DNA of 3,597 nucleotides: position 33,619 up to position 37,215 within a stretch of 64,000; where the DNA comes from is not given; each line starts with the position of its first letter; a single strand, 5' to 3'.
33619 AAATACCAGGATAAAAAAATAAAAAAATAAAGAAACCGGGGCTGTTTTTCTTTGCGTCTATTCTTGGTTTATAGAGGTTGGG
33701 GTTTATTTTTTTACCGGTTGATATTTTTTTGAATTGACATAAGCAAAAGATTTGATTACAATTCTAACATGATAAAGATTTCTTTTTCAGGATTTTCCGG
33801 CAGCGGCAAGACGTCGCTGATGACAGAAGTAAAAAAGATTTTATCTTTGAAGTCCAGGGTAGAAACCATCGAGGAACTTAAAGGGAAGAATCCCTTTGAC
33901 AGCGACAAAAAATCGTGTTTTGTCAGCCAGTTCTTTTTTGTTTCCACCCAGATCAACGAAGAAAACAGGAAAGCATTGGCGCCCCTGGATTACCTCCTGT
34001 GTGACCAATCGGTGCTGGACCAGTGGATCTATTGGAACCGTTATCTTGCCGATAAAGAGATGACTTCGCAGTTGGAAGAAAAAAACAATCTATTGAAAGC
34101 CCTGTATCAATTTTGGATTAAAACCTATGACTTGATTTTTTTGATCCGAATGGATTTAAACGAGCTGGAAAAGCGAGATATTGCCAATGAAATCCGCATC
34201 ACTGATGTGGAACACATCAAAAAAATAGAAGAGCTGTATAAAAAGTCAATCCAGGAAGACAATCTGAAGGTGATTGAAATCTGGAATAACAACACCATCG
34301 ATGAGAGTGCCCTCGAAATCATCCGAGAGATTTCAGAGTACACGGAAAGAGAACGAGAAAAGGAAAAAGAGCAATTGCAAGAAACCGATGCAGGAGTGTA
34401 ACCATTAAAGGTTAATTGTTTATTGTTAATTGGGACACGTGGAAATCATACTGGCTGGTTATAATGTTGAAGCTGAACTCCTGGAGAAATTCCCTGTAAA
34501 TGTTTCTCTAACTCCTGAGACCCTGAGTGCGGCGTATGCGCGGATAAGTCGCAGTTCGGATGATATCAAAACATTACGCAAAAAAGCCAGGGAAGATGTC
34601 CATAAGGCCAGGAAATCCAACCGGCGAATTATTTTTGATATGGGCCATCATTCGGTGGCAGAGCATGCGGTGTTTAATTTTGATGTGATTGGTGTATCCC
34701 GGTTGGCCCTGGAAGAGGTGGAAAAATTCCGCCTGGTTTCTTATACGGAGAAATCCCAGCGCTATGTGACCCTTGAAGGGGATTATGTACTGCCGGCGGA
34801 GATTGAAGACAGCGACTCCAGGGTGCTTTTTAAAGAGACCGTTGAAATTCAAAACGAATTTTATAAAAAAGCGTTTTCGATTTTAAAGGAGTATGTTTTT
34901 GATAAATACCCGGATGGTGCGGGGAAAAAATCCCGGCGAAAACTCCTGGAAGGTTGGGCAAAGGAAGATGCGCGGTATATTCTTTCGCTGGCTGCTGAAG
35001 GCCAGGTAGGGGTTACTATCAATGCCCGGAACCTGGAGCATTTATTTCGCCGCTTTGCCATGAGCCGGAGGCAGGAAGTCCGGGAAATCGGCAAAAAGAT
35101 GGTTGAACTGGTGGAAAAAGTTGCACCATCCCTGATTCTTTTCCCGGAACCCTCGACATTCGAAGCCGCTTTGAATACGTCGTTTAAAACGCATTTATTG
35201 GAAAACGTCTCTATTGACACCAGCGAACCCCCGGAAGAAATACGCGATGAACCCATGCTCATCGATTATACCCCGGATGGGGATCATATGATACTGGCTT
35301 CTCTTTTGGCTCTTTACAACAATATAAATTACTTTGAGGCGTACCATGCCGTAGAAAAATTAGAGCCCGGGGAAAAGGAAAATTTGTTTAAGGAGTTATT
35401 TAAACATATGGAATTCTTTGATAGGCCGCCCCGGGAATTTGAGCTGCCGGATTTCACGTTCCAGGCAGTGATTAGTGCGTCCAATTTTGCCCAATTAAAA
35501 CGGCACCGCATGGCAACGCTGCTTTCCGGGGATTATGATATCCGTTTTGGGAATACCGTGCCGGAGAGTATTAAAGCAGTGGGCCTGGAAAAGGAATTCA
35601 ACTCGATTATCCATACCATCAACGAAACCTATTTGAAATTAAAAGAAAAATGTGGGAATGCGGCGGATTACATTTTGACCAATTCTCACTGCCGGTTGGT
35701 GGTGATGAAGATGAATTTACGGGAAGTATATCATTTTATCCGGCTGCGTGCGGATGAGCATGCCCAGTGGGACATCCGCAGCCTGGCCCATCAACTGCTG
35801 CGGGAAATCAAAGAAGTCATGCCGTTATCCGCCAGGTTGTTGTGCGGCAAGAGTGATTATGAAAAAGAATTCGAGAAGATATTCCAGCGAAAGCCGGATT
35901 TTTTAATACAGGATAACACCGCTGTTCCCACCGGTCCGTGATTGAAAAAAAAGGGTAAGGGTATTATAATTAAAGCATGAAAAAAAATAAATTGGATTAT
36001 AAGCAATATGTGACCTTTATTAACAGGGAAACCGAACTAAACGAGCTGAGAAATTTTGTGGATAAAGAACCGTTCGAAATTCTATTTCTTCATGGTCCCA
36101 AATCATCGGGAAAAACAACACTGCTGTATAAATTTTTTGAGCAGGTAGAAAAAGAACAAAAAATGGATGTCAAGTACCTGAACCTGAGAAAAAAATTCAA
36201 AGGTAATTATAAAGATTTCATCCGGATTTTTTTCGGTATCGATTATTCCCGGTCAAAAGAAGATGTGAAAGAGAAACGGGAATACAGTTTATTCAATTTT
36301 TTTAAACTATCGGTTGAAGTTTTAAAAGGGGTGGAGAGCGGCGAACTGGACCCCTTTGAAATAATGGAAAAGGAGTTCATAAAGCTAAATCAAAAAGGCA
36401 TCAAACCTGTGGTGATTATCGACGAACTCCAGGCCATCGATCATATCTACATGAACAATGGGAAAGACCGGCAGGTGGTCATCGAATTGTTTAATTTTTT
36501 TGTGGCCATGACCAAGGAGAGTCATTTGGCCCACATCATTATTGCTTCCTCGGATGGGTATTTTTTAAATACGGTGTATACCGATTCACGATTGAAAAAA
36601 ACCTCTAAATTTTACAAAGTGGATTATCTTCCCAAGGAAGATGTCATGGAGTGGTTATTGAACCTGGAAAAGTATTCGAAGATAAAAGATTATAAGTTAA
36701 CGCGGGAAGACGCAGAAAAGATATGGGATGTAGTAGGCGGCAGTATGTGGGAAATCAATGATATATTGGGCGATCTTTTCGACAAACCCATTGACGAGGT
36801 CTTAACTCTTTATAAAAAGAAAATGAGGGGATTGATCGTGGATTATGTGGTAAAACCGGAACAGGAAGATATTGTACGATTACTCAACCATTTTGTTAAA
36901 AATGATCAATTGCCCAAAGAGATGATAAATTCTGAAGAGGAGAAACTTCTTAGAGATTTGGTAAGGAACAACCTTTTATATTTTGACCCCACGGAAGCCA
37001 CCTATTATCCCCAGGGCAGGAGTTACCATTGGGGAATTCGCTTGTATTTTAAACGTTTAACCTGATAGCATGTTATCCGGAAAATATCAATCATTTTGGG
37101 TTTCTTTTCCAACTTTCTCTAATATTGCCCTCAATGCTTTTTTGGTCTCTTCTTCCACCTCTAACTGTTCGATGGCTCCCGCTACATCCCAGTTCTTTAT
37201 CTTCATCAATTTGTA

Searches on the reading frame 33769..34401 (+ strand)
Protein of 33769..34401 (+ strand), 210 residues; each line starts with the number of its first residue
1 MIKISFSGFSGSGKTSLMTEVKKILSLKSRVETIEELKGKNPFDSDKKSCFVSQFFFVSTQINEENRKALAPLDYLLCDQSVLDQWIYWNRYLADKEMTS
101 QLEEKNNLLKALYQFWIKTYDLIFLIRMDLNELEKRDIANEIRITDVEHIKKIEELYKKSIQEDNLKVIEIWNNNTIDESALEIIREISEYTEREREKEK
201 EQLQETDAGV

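Call 6: search_protein_families(library=pfam, proteins=[window:33769-34401:+], max_evalue=0.01)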
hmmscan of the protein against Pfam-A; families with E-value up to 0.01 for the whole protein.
window:33769-34401:+ (210 aa): 1 family
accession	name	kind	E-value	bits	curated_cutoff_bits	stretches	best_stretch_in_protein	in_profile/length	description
PF13521.12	AAA_28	-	4e-08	34.1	27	1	3-173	1-158/164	AAA domain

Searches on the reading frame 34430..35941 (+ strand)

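Call 6: search_protein_families(library=pfam, proteins=[window:34430-35941:+], max_evalue=0.01)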
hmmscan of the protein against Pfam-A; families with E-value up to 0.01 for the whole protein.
window:34430-35941:+ (503 aa): 2 families
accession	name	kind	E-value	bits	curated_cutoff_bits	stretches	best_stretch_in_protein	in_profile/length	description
PF02511.20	Thy1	-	2.9e-72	242.9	24.8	2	28-234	8-191/191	Thymidylate synthase complementing protein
PF10256.14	Erf4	-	0.00095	19.6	29.3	0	367-416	11-62/116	Golgin subfamily A member 7/ERF4 family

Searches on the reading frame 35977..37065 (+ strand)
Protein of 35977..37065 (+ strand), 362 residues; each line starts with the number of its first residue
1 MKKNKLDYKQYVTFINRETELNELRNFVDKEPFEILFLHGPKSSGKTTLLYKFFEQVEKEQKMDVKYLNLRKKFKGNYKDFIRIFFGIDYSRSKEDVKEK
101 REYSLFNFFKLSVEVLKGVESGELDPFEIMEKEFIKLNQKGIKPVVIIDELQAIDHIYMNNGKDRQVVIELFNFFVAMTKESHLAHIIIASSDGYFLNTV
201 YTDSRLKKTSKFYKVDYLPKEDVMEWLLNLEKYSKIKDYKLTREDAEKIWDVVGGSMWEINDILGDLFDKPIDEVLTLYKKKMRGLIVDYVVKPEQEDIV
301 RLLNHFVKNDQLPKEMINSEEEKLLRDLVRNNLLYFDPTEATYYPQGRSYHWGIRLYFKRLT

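Call 6: search_protein_families(library=pfam, proteins=[window:35977-37065:+], max_evalue=0.01)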
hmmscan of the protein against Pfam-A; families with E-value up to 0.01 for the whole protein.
window:35977-37065:+ (362 aa): 9 families
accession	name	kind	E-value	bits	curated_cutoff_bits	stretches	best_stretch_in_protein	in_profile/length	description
PF01637.24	ATPase_2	-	1.6e-41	143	33.2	1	14-261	1-223/225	ATPase domain predominantly from Archaea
PF13191.12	AAA_16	-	6.3e-09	37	32.6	1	14-156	2-146/167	AAA ATPase domain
PF13173.12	AAA_14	-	2.3e-06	28.1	27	1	34-86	3-55/129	AAA domain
PF13401.12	AAA_22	-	2.7e-06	28.2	27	1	35-189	7-121/130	AAA domain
PF00004.35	AAA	-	0.00061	20.7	21.2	0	37-191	2-108/131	ATPase family associated with various cellular activities (AAA)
PF00910.28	RNA_helicase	-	0.0011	19.9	21.5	0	37-96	2-64/105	RNA helicase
PF03969.22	AFG1_ATPase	-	0.0039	16.6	27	0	29-68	57-96/361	AFG1-like ATPase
PF21690.3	MJ1010-like_2nd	-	0.0041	17.8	27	1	292-347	28-80/91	Uncharacterized ATP-binding protein MJ1010-like, C-terminal domain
PF00931.28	NB-ARC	-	0.0089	15.7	23.5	0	18-63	2-49/248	NB-ARC domain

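Call 7: search_protein_families(library=padloc, proteins=[window:35977-37065:+], max_evalue=0.01)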
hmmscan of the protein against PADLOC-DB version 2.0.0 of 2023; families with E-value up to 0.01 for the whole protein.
window:35977-37065:+ (362 aa): 2 families
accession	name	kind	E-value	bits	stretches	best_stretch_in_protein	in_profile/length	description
PDLC04984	PDC-S27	-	4.5e-05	20.5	1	14-204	4-160/474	-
PDLC01173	STAND_TPR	-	0.0053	13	1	12-65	99-152/1114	"Predicted ATPase fused to Xre-HTH and TPR repeats domain, associated with cas1-less I-E system in Streptomyces"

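Call 9: search_protein_families(library=ncbifam, proteins=[window:35977-37065:+], max_evalue=0.01)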
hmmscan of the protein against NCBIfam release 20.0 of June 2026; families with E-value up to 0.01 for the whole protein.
window:35977-37065:+ (362 aa): 3 families
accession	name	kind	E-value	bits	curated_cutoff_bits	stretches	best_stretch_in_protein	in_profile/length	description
TIGR03420.1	DnaA_homol_Hda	equivalog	5.9e-05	22.7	194.8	1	17-73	22-77/226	DnaA regulatory inactivator Hda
NF041000.1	ATPase_ComGA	equivalog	0.00049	19.2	300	1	17-65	113-160/267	competence type IV pilus ATPase ComGA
NF009067.0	PRK12402.1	equivalog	0.0044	16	317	1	14-75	17-79/340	replication factor C small subunit 2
